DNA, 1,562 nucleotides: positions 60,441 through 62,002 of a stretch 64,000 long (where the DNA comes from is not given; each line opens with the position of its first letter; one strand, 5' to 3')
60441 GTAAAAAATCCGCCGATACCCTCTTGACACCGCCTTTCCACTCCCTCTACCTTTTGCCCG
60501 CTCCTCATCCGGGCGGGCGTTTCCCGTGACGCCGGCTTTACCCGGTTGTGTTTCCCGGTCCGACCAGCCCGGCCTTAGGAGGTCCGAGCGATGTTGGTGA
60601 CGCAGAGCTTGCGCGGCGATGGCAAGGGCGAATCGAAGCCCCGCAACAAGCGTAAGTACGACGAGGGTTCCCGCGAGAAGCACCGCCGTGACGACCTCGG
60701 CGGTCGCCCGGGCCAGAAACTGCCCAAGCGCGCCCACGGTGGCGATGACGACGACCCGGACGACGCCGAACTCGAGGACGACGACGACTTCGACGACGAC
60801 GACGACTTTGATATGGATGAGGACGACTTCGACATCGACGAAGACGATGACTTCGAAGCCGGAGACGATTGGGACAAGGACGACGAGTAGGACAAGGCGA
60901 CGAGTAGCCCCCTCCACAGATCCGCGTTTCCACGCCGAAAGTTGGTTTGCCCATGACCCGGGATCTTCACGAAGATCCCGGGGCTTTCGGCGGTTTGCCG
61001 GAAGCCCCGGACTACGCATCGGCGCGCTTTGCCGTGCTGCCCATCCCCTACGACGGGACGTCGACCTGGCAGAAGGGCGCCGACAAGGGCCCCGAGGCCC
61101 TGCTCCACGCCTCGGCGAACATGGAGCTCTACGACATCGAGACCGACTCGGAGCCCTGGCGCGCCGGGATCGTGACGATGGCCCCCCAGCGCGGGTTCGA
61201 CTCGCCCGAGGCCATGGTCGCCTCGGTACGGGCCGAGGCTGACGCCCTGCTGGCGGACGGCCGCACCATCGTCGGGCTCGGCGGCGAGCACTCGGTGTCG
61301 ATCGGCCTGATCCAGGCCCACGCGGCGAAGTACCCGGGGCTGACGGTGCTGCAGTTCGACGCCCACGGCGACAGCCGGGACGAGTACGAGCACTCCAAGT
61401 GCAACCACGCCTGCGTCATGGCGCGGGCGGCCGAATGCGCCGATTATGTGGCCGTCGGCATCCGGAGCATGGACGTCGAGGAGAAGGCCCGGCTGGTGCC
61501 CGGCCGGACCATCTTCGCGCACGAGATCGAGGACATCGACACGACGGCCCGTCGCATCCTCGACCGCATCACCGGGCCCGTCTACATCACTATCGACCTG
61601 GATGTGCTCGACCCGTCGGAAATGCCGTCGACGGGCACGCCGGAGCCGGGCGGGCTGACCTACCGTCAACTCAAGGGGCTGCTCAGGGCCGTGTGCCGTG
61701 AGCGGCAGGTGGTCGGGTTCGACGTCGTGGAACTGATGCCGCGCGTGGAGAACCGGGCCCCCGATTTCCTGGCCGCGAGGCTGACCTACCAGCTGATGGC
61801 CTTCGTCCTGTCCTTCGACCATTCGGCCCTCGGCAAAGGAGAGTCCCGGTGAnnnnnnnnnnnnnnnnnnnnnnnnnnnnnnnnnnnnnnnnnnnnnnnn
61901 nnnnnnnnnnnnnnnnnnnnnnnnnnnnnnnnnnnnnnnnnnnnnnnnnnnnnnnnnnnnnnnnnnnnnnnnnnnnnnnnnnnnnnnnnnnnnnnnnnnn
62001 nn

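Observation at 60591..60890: Strongly signalled 99-aa protein with basic head and extreme poly-Asp/Glu tail at the head of the agmatinase/DHS-like operon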

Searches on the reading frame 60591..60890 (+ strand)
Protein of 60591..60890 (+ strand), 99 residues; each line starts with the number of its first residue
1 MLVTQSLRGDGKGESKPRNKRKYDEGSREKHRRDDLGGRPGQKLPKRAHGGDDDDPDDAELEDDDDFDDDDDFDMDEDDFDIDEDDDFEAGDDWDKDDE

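Call 3: search_protein_families(library=pfam, proteins=[window:60591-60890:+], max_evalue=0.01)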
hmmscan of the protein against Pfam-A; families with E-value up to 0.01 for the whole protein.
window:60591-60890:+ (99 aa): 0 families

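Call 5: find_homologous_proteins(query=window:60591-60887:+, max_evalue=0.01)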
Query window:60591-60887:+ (99 aa): 13 proteins with E <= 0.01 among 358 candidates.
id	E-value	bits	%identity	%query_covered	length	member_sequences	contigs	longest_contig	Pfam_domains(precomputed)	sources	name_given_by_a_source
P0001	1.5e-40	156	94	51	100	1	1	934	-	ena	-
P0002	7.2e-33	131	86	51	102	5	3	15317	-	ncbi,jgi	-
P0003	3.2e-32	129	82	51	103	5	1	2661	-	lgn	-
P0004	1.1e-31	127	84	51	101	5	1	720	-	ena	-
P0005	2.4e-31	126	84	52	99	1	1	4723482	-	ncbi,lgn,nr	ncbi:MAG: hypothetical protein IPK64_12275 [bacterium]|nr:hypothetical protein [bacterium]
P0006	1.0e-29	121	84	45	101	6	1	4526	-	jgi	jgi:hypothetical protein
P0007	9.4e-29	118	70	84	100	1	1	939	-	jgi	jgi:hypothetical protein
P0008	1.3e-28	118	78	52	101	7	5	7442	-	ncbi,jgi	jgi:hypothetical protein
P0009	2.0e-28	117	82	49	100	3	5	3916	-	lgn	-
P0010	2.7e-28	117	76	49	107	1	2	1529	-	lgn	-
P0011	2.0e-23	101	78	49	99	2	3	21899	-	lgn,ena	-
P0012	4.3e-22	97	78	51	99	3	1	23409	-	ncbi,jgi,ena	jgi:hypothetical protein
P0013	5.4e-22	96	78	49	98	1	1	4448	-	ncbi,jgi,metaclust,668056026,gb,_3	metaclust:\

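Call 8: find_encoding_contigs(protein=P0005, flank=8000, max_places=3)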
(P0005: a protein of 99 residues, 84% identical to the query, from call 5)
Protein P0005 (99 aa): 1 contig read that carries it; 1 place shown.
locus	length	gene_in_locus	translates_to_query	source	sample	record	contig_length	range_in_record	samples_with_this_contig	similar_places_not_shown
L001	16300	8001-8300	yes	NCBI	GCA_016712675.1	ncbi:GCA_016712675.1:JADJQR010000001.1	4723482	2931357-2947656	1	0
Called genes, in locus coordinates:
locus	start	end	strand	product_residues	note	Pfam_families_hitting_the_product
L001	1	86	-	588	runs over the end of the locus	PF00483:NTP_transferase, PF12804:NTP_transf_3, PF01636:APH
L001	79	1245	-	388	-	PF07075:NamZ_N, PF20732:NamZ_C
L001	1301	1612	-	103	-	-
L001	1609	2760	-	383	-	PF13439:Glyco_transf_4, PF13579:Glyco_trans_4_4, PF00534:Glycos_transf_1, PF13692:Glyco_trans_1_4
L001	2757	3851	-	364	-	PF01075:Glyco_transf_9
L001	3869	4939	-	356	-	PF13424:TPR_12 (weak)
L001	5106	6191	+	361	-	-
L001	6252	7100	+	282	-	PF02621:VitK2_biosynth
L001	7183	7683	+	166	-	-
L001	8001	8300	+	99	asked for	-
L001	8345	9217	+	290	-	PF00491:Arginase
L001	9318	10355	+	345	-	PF01916:DS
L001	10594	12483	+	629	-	PF01401:Peptidase_M2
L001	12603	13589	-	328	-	PF13349:DUF4097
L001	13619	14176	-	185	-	-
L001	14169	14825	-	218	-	PF04542:Sigma70_r2, PF08281:Sigma70_r4_2, PF04545:Sigma70_r4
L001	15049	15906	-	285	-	-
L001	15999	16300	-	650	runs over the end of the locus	PF07690:MFS_1, PF00854:PTR2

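Call 9: find_encoding_contigs(protein=P0012, flank=8000, max_places=3)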
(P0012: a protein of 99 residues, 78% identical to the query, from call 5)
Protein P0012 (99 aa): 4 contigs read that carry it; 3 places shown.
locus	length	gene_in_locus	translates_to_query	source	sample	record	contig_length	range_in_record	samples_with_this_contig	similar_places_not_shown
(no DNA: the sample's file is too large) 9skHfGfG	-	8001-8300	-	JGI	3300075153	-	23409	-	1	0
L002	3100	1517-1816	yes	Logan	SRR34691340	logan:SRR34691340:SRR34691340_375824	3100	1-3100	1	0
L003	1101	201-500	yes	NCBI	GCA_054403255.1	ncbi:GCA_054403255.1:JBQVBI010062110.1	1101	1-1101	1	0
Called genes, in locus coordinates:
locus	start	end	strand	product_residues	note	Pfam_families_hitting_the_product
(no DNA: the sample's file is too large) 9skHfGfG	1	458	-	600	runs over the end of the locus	PF00483:NTP_transferase, PF12804:NTP_transf_3, PF01636:APH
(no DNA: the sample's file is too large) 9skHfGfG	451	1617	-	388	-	PF07075:NamZ_N, PF20732:NamZ_C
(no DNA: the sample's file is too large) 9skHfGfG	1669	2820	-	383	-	PF13439:Glyco_transf_4, PF00534:Glycos_transf_1, PF13692:Glyco_trans_1_4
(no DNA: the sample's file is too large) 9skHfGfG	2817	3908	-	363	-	PF01075:Glyco_transf_9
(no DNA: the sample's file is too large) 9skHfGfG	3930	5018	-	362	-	-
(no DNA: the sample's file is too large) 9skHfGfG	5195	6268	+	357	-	-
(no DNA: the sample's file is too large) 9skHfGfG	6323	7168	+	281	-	PF02621:VitK2_biosynth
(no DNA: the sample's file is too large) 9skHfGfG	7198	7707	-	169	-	PF00856:SET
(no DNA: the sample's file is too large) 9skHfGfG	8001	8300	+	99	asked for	-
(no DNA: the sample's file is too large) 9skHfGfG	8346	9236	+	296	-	PF00491:Arginase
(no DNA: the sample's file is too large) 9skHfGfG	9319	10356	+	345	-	PF01916:DS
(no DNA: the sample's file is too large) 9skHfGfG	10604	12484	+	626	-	PF01401:Peptidase_M2, PF01432:Peptidase_M3 (faint)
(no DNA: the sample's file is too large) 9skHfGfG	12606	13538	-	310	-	PF13349:DUF4097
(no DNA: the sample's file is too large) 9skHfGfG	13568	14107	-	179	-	-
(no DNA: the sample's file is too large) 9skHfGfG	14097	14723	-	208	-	PF04542:Sigma70_r2, PF08281:Sigma70_r4_2, PF04545:Sigma70_r4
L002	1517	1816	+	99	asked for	-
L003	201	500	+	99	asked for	-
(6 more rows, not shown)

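Call 10: find_encoding_contigs(protein=P0011, flank=8000, max_places=3)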
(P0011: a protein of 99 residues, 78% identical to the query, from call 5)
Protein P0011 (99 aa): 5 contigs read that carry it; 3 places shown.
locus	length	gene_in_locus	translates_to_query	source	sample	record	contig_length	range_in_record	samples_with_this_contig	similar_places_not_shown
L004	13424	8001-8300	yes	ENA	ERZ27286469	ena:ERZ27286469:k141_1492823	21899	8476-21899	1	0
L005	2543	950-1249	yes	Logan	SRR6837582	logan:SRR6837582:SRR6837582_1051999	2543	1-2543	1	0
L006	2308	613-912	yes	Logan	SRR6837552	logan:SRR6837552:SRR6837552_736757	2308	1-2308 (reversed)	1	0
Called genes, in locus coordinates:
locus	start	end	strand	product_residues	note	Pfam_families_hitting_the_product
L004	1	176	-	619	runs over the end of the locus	PF00483:NTP_transferase, PF12804:NTP_transf_3, PF01636:APH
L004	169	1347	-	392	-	PF07075:NamZ_N, PF20732:NamZ_C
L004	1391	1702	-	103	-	-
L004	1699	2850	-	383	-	PF13439:Glyco_transf_4, PF13579:Glyco_trans_4_4, PF00534:Glycos_transf_1, PF13692:Glyco_trans_1_4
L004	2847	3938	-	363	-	PF01075:Glyco_transf_9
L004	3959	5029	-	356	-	-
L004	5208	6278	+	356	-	-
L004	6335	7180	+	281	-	PF02621:VitK2_biosynth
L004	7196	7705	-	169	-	PF00856:SET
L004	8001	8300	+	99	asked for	-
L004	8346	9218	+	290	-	PF00491:Arginase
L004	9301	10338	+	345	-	PF01916:DS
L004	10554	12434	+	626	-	PF01401:Peptidase_M2, PF01432:Peptidase_M3 (faint)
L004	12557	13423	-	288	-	?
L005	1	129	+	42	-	?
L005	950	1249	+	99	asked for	-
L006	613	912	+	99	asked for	-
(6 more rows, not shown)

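Call 11: find_encoding_contigs(protein=P0002, flank=8000, max_places=3)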
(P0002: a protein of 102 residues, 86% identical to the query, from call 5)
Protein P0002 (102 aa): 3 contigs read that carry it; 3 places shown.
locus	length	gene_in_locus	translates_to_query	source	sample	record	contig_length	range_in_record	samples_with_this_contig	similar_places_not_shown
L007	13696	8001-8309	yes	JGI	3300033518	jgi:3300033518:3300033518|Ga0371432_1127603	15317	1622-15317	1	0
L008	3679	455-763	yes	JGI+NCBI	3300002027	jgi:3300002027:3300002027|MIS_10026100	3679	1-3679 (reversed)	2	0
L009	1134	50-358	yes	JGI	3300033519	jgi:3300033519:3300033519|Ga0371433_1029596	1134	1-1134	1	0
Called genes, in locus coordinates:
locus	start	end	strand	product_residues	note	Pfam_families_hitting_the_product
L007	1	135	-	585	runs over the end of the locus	?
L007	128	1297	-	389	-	PF07075:NamZ_N, PF20732:NamZ_C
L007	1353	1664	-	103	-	-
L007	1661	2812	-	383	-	PF13439:Glyco_transf_4, PF13579:Glyco_trans_4_4, PF00534:Glycos_transf_1, PF13692:Glyco_trans_1_4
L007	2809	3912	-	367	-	PF01075:Glyco_transf_9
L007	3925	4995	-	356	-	-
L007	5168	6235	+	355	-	-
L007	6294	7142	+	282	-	PF02621:VitK2_biosynth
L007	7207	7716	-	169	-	PF00856:SET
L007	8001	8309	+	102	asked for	-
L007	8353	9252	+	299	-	PF00491:Arginase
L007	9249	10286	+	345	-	PF01916:DS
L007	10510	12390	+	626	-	PF01401:Peptidase_M2, PF01432:Peptidase_M3 (faint)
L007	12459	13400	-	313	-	PF13349:DUF4097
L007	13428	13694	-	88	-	?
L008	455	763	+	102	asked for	-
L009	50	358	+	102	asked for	-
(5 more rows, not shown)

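Call 12: search_protein_representatives(protein=window:60591-60887:+)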
Query: 99 residues. Proteins with E-value up to 0.001 (for the whole library): 2; up to 1e-10: 1; up to 1e-30: 1. The best 2 are listed.
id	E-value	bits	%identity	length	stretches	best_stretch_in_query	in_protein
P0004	3.5e-32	127.4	79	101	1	1-99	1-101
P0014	6.5e-05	39.6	76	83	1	2-34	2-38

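Call 15: find_related_loci(query=A1, collection=genome_contigs, flank=6000)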
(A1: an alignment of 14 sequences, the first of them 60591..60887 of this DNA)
Query A1 (99 aa) in genome_contigs; peptide patterns used: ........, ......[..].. (x = any residue, [..] = any of these).
76 stretches matched a pattern; 5 encode a relative of the query (tblastn E <= 1e-3); 5 distinct loci.
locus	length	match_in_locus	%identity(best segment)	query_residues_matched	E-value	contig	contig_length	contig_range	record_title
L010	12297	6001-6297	84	1-98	2e-29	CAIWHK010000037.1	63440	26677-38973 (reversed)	uncultured bacterium isolate Loclat_bin-10883 genome assembly, contig: bin-10883:37/72, whole genome shotgun sequence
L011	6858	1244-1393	84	1-50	4e-24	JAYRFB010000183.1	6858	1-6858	MAG: Candidatus Krumholzibacteriia bacterium isolate SH_SHASGE3bin.21 k141_1051650, whole genome shotgun sequence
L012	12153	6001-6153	84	1-51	1e-23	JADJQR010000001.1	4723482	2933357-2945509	MAG: bacterium isolate Fred_18-Q3-R57-64_MAXAC.288 tig00000189-10-47221210, whole genome shotgun sequence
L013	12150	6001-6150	82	1-50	1e-23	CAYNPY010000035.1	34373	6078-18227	MAG TPA_asm: uncultured Fibrobacteraceae bacterium isolate SRP239054_co1_159 genome assembly, contig: NODE_791_length_34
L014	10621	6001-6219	81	1-74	4e-22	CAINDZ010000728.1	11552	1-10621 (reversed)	uncultured bacterium isolate LaPlata-b_bin-2430 genome assembly, contig: bin-2430:728/790, whole genome shotgun sequence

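Call 20: search_protein_families(library=ncbifam, proteins=[window:60591-60887:+], max_evalue=0.001)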
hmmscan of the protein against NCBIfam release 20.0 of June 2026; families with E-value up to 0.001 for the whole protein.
window:60591-60887:+ (99 aa): 0 families

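Call 40: find_homologous_proteins(query=A3, max_evalue=0.01)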
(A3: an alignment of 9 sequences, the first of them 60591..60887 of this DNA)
Query A3 (9 sequences) (99 aa, profile of the alignment): 21 proteins with E <= 0.01 among 8000 candidates.
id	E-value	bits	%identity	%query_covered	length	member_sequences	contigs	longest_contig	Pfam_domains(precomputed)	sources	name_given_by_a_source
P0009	3.0e-31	126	82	49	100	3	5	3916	-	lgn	-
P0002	1.3e-29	121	86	51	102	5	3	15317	-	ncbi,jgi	-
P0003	4.3e-29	119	82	51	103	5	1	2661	-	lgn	-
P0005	6.0e-28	115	84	52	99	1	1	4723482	-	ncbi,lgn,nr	ncbi:MAG: hypothetical protein IPK64_12275 [bacterium]|nr:hypothetical protein [bacterium]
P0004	1.9e-27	114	84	51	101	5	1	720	-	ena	-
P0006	1.3e-26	111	84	45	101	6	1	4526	-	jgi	jgi:hypothetical protein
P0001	2.8e-26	110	94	51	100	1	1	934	-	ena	-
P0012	1.3e-25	108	78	51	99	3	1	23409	-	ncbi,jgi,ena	jgi:hypothetical protein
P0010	2.2e-25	107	76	49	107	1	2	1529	-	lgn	-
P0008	5.1e-25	106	78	52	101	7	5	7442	-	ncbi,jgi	jgi:hypothetical protein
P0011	6.0e-25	106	78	49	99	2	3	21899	-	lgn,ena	-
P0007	2.0e-24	104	70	84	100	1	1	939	-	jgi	jgi:hypothetical protein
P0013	1.9e-23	101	78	49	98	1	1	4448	-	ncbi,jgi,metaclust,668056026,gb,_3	metaclust:\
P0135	6.3e-17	80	39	57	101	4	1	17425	-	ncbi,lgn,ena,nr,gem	ncbi:hypothetical protein KJ682_09525 [bacterium]|nr:hypothetical protein [bacterium]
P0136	2.4e-12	65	84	49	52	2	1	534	-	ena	-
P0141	5.0e-4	38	-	-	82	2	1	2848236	-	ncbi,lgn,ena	-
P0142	6.9e-3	35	-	-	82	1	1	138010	-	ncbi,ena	-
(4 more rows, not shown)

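Call 42: find_encoding_contigs(protein=P0141, flank=8000, max_places=2)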
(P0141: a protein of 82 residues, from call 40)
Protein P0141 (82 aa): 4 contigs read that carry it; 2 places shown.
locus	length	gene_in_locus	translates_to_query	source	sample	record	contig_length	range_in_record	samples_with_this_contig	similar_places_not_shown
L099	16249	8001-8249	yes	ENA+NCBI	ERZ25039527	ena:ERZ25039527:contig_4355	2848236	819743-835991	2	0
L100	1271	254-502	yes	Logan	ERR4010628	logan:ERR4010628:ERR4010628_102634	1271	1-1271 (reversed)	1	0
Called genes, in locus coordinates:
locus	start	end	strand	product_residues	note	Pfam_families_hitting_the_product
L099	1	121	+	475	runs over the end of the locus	-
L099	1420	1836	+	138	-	PF02812:ELFV_dehydrog_N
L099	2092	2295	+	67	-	-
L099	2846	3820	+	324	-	-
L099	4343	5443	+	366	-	PF01909:NTP_transf_2, PF18765:Polbeta (weak)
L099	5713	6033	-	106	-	-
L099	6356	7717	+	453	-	PF02812:ELFV_dehydrog_N, PF00208:ELFV_dehydrog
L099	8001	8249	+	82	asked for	-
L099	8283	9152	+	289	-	PF00491:Arginase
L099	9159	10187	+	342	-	PF01916:DS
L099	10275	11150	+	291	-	PF03446:NAD_binding_2, PF14833:NAD_binding_11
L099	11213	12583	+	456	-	PF03972:MmgE_PrpD_N, PF19305:MmgE_PrpD_C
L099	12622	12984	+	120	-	-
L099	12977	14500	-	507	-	PF01551:Peptidase_M23, PF13860:FlgD_ig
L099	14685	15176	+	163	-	-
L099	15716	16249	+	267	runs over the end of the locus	PF00069:Pkinase, PF07714:PK_Tyr_Ser-Thr (weak)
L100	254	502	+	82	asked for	-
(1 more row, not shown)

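Call 43: find_encoding_contigs(protein=P0142, flank=8000, max_places=2)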
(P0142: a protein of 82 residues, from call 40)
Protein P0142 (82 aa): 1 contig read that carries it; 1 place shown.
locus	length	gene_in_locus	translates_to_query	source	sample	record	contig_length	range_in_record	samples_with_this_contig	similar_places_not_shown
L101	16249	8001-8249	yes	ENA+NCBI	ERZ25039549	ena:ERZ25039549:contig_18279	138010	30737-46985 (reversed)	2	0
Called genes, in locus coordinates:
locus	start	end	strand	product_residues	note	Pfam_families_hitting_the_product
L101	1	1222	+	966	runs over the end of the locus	PF00072:Response_reg (faint), PF01326:PPDK_N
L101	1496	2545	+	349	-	PF02812:ELFV_dehydrog_N, PF00208:ELFV_dehydrog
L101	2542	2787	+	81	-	PF00208:ELFV_dehydrog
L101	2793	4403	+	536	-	PF01326:PPDK_N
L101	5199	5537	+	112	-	PF01909:NTP_transf_2, PF18765:Polbeta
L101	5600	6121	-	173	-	-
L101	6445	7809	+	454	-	PF02812:ELFV_dehydrog_N, PF00208:ELFV_dehydrog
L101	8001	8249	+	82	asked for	-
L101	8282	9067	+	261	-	PF00491:Arginase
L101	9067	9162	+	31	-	-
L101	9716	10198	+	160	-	PF01916:DS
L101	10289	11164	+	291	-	PF03446:NAD_binding_2, PF03807:F420_oxidored (weak), PF14833:NAD_binding_11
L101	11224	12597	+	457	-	PF03972:MmgE_PrpD_N, PF19305:MmgE_PrpD_C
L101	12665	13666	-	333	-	PF13545:HTH_Crp_2 (weak), PF25213:HVO_A0261_N (weak), PF01022:HTH_5, PF12840:HTH_20, PF13412:HTH_24 (weak), PF09860:DUF2087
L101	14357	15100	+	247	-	PF00069:Pkinase, PF07714:PK_Tyr_Ser-Thr (weak)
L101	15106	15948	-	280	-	PF00950:ABC-3, PF01032:FecCD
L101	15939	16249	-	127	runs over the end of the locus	PF00005:ABC_tran, PF13304:AAA_21 (weak)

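Call 50: search_protein_families(library=pfam, alignment_id=A4, max_evalue=1)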
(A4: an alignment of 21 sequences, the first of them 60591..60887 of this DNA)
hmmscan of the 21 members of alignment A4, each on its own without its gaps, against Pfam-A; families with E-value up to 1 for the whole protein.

A. member 1, window:60591-60887:+ (99 aa): 0 families

B. families by the number of members that match (of 21 scanned): 2 families
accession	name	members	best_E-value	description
PF08208.16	RNA_polI_A34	1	0.051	DNA-directed RNA polymerase I subunit RPA34.5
PF01928.26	CYTH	1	0.087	CYTH domain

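Call 51: predict_structure(alignment_id=A4)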
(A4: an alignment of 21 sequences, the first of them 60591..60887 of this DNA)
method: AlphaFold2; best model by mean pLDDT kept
length: 99 residues; sequences in the alignment: 21
mean_pLDDT: 57.8   pTM: 0.11
mean pLDDT of the five models: 57.8, 57.5, 56.7, 55.5, 55.1
residues with pLDDT >= 90: 0; 70-90: 1; 50-70: 93; < 50: 5
segments of 3 or more residues with pLDDT < 50: none
pLDDT, mean of each block of 10 residues (from residue 1): 54 60 60 54 61 53 55 61 59 61
secondary structure, 60 per line:
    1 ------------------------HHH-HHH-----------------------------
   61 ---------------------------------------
elements in order:

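Call 63: search_solved_structures(query=A4, max_evalue=1)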
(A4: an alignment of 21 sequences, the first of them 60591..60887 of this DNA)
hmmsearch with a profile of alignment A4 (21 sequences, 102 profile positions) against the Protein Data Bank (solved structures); distinct sequences matched with E-value up to 1: 1.
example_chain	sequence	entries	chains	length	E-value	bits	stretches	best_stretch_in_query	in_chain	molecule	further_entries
5tw1_F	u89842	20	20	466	0.066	16.9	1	14-97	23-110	RNA polymerase sigma factor SigA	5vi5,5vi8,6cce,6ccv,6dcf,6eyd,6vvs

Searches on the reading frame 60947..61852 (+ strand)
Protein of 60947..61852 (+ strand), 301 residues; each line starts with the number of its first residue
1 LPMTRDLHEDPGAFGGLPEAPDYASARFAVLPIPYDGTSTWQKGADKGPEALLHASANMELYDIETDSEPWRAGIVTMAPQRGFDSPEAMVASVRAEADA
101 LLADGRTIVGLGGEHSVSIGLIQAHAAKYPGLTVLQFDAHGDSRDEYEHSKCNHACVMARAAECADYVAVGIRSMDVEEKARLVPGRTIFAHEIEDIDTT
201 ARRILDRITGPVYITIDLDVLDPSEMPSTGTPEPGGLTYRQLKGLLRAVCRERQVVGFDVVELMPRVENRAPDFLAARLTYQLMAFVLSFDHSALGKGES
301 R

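Call 3: search_protein_families(library=pfam, proteins=[window:60947-61852:+], max_evalue=0.01)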
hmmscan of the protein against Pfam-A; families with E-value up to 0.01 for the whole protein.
window:60947-61852:+ (301 aa): 1 family
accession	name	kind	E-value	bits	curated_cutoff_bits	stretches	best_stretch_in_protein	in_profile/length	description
PF00491.26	Arginase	-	3.7e-66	223.9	22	1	27-284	2-279/280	Arginase family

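Call 20: search_protein_families(library=ncbifam, proteins=[window:60947-61849:+], max_evalue=0.001)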
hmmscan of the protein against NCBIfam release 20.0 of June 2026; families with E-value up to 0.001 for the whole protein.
window:60947-61849:+ (301 aa): 4 families
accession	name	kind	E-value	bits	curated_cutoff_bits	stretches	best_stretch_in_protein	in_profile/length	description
TIGR01230.1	agmatinase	equivalog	3.5e-65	220.4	174.3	1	20-285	7-274/275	agmatinase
NF002564.0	PRK02190.1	subfamily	4.9e-42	144.2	302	1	20-268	27-281/307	agmatinase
TIGR01229.1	rocF_arginase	equivalog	8.4e-28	97.6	227.6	2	163-269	165-277/300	arginase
TIGR01227.1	hutG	equivalog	3.3e-25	89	229.15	1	28-279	37-301/307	formimidoylglutamase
